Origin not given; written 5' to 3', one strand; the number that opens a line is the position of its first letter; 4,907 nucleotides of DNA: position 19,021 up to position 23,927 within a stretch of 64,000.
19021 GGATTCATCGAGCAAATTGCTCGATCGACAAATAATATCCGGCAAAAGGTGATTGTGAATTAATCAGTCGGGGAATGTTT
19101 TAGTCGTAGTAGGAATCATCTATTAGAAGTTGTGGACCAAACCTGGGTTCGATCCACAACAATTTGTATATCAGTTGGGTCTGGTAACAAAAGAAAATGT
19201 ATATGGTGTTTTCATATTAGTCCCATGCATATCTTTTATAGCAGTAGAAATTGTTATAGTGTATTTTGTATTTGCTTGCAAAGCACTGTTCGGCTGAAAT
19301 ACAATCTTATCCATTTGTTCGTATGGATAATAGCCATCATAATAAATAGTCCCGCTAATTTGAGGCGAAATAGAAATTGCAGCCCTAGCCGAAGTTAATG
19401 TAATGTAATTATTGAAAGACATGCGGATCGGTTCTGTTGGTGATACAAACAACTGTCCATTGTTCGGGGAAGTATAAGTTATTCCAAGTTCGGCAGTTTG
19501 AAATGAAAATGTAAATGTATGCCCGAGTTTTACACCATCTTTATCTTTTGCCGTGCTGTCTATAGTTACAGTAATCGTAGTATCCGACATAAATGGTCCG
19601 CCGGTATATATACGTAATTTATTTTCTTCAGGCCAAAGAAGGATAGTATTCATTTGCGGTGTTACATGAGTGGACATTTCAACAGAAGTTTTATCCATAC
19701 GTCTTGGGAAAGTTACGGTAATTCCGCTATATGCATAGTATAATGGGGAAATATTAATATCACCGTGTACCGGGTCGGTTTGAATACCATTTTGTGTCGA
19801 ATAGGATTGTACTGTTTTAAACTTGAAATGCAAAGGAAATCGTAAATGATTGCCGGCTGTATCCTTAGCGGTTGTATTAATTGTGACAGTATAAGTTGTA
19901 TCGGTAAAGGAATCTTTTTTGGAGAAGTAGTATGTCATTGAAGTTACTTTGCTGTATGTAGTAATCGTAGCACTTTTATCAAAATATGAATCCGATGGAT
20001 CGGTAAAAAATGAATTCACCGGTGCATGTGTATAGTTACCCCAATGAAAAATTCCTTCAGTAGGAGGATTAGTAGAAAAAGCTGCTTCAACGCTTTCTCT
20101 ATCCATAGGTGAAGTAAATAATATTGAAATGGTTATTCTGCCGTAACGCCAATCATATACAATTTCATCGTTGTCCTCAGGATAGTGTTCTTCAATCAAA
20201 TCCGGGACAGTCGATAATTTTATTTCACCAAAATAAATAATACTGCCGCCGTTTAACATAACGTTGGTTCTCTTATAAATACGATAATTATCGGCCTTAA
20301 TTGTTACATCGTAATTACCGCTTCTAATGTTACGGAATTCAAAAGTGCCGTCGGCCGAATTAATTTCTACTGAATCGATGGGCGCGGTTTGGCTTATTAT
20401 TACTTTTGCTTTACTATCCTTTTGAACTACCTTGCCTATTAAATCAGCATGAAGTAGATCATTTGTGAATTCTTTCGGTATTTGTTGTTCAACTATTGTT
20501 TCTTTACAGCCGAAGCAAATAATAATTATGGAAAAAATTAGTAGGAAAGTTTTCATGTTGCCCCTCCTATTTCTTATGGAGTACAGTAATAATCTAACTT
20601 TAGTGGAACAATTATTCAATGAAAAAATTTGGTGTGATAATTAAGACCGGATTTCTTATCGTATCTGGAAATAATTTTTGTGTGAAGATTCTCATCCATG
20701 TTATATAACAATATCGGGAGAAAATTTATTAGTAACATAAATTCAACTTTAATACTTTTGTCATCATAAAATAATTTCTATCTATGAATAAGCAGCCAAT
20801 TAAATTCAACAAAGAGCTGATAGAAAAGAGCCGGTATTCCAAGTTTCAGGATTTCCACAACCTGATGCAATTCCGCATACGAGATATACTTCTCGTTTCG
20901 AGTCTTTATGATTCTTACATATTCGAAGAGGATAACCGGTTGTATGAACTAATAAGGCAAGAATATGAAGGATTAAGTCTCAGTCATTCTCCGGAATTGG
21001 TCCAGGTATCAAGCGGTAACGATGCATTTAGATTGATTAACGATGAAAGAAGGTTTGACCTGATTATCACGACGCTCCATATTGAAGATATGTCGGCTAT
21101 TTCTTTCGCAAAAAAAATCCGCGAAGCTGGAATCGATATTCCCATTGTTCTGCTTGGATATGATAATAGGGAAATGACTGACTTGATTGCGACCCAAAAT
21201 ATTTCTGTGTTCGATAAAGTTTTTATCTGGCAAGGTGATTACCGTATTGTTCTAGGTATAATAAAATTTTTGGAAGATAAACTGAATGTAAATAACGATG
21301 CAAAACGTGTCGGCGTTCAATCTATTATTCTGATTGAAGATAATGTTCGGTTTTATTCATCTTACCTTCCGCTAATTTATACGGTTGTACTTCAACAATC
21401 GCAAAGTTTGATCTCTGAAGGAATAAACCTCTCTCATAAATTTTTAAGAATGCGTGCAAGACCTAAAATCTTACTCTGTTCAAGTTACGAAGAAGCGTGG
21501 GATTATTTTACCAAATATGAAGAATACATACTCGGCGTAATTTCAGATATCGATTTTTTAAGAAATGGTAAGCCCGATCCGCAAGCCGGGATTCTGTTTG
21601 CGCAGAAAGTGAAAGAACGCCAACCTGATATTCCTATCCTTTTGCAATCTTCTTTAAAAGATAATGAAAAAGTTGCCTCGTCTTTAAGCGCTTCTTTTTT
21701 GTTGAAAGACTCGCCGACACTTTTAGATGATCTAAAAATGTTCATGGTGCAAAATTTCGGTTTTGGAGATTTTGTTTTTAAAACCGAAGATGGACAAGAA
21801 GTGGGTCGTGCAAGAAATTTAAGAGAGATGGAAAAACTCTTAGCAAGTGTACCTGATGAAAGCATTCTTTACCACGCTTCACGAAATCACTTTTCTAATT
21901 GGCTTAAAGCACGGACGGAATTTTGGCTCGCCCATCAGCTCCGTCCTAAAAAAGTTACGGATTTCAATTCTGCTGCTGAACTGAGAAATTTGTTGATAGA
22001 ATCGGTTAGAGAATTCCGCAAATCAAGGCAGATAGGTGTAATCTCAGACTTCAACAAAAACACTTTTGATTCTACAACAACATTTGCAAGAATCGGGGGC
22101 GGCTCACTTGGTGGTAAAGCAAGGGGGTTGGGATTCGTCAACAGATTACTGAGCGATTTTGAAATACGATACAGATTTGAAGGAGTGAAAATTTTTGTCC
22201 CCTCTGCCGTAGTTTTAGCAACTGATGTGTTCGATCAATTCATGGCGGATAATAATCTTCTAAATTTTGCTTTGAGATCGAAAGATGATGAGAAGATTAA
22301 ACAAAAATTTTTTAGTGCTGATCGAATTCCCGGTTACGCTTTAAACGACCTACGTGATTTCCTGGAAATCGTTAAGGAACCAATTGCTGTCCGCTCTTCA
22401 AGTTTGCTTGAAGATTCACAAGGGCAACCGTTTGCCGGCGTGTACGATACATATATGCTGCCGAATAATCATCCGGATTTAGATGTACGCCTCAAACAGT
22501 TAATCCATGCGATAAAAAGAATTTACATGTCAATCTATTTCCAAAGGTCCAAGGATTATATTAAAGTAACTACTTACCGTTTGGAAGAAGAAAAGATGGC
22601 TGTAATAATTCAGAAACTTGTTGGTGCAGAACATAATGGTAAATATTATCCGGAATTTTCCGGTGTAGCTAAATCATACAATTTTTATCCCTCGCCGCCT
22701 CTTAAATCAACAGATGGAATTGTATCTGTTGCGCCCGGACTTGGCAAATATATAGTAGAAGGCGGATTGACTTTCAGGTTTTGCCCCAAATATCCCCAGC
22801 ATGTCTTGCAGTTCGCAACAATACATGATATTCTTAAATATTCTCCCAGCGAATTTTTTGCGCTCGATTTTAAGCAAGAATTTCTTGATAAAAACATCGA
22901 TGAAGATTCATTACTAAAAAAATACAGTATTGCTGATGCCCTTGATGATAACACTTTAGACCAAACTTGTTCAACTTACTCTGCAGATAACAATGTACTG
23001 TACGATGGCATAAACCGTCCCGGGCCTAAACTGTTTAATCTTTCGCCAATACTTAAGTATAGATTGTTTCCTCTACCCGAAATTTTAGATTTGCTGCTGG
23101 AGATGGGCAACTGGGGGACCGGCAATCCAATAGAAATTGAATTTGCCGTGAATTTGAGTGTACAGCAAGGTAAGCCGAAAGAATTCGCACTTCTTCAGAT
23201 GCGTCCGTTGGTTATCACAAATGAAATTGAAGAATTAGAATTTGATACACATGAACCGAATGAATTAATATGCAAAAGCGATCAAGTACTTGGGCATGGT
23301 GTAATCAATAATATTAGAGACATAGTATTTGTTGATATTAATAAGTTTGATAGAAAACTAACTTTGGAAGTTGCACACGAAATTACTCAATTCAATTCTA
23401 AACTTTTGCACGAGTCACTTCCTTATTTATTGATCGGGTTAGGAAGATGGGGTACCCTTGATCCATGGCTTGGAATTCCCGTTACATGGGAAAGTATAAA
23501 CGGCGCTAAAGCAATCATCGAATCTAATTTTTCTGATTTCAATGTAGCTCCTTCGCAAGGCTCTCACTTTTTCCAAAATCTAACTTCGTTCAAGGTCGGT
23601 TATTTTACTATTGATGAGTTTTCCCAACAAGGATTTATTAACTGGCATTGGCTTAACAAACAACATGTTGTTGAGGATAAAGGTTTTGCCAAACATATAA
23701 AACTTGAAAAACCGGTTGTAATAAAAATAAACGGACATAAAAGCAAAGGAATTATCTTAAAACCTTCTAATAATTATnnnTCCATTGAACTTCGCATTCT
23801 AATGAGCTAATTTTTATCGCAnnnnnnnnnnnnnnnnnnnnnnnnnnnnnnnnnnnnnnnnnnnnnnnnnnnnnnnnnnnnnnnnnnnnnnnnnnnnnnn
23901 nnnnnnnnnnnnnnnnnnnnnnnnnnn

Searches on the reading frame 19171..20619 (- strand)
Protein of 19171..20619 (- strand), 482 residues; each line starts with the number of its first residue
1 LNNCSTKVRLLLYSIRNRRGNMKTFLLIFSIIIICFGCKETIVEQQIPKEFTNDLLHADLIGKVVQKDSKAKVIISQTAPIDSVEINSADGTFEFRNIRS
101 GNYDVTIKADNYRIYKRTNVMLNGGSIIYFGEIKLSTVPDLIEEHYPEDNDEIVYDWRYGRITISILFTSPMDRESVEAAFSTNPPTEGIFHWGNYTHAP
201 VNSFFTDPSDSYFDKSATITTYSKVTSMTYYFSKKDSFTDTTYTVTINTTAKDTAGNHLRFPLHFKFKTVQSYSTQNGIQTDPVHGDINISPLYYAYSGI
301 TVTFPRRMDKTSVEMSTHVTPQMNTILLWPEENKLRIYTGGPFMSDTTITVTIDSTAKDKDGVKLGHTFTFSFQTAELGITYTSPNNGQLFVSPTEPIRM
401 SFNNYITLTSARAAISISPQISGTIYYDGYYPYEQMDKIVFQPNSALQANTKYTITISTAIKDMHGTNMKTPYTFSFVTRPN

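Call 12: search_protein_families(library=pfam, proteins=[window:19171-20619:-], max_evalue=0.001)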
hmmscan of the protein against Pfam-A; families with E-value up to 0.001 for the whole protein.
window:19171-20619:- (482 aa): 3 families
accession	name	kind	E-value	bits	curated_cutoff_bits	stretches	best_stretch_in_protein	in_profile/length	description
PF13205.12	Big_5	-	1.2e-31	110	23.6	3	380-479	7-105/105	Bacterial Ig-like domain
PF13620.12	CarboxypepD_reg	-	1.5e-05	25.7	32.3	1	70-125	16-72/82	Carboxypeptidase regulatory-like domain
PF17964.7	Big_10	-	9.6e-05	23.1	22.9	0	351-459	55-160/164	Bacterial Ig domain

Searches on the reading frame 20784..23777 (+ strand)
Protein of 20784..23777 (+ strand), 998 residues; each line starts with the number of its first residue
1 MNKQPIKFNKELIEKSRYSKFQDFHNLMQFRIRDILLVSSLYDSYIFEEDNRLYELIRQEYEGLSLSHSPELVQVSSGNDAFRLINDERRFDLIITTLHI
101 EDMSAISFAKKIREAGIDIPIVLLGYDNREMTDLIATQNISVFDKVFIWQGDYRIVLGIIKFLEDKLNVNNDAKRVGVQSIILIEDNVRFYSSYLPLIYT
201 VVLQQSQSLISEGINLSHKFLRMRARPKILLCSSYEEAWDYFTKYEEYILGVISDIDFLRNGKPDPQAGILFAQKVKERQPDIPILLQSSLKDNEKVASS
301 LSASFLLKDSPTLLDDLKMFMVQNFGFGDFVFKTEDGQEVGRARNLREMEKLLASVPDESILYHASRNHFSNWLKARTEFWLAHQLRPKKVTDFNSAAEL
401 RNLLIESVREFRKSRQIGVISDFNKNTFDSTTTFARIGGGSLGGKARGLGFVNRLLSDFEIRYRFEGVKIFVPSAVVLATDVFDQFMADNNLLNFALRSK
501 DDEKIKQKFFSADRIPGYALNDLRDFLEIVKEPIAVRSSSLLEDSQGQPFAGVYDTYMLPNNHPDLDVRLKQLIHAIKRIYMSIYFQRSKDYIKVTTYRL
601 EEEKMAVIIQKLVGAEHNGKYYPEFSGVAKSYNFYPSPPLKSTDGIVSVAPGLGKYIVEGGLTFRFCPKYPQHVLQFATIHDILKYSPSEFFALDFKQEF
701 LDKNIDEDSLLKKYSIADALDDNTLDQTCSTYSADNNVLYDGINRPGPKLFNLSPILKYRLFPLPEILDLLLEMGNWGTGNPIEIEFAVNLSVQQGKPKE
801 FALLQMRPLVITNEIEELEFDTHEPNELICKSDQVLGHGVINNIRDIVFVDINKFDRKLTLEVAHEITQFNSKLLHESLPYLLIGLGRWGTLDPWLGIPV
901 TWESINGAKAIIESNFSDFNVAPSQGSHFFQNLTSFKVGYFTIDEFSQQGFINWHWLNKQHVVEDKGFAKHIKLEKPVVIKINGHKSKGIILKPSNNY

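Call 73: search_protein_families(library=pfam, proteins=[window:20784-23777:+], max_evalue=0.00001)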
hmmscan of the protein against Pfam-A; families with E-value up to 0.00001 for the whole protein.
window:20784-23777:+ (998 aa): 2 families
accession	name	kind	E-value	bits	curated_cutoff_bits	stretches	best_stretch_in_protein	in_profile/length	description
PF01326.24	PPDK_N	-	3e-32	112.7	27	1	441-817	3-317/328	Pyruvate phosphate dikinase, AMP/ATP-binding domain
PF00072.30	Response_reg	-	5.3e-07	30.2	30.2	0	67-130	21-82/111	Response regulator receiver domain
